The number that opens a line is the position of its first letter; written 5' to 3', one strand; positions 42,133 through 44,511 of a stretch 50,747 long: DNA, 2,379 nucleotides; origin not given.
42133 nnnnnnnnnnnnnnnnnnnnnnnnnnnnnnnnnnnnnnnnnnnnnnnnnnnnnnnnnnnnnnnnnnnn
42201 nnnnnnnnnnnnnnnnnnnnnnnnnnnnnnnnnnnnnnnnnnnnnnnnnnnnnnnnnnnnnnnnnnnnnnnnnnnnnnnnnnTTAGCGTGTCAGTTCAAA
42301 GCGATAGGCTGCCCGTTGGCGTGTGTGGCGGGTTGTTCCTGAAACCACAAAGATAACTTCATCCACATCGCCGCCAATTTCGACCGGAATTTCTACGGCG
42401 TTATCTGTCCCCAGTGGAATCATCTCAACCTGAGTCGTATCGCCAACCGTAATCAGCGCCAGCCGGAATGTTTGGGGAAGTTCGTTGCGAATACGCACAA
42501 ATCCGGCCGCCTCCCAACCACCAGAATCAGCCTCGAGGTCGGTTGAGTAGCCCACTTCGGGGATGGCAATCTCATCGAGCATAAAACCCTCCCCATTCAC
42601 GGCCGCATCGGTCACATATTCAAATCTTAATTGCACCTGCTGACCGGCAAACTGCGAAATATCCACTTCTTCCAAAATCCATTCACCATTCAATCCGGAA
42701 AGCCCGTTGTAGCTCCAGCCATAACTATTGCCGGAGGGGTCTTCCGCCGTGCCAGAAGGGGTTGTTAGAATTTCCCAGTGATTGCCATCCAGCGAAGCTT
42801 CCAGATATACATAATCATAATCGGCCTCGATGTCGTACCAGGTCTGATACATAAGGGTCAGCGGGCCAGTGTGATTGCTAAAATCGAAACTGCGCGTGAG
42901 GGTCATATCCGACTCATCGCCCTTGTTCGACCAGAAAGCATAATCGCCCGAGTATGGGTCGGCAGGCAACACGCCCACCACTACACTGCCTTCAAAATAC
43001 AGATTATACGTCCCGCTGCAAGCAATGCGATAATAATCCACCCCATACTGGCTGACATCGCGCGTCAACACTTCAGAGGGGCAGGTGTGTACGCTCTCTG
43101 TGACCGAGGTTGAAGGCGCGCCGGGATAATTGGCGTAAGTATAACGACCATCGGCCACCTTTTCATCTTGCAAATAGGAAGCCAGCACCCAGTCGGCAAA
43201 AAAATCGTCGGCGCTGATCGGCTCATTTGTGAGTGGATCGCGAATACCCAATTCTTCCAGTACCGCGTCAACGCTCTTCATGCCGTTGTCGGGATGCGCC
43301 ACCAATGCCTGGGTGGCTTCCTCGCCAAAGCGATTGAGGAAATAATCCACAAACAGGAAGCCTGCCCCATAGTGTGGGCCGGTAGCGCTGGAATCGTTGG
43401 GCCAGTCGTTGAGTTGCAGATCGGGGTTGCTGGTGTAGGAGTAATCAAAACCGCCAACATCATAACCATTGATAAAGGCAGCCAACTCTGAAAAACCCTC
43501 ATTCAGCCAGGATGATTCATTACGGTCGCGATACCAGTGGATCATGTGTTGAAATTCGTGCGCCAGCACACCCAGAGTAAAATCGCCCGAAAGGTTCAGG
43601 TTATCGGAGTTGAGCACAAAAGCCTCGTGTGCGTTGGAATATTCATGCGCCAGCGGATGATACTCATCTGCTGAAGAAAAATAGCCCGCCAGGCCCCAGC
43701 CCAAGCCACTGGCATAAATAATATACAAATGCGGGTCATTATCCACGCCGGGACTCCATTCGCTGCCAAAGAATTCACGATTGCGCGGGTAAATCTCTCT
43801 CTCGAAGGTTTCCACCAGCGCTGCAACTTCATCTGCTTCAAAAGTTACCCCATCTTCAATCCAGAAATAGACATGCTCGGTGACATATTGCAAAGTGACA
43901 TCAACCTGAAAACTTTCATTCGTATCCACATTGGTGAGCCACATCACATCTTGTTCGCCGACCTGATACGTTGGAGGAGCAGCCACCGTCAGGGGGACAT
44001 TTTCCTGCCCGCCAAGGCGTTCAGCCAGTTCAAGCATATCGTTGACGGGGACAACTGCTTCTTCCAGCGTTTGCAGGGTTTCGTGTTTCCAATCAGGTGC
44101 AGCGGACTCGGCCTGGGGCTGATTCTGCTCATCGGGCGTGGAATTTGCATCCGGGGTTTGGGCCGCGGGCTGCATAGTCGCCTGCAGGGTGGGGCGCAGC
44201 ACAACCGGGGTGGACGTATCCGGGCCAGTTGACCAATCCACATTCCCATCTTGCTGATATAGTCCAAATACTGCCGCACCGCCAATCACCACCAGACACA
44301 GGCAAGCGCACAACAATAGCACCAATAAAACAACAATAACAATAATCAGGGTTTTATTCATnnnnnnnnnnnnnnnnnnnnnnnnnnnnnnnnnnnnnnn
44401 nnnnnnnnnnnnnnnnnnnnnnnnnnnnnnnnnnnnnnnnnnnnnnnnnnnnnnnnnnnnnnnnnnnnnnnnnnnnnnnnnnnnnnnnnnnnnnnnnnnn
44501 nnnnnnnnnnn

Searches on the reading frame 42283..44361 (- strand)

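Call 8: search_protein_families(library=pfam, proteins=[window:42283-44361:-], max_evalue=0.01)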
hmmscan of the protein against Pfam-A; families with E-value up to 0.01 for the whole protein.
window:42283-44361:- (692 aa): 1 family
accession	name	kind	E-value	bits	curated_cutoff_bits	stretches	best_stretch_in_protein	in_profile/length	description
PF20773.4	InhA-like_MAM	-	3.1e-31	108.8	26.9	1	468-623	33-188/191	Immune inhibitor A-like, MAM domain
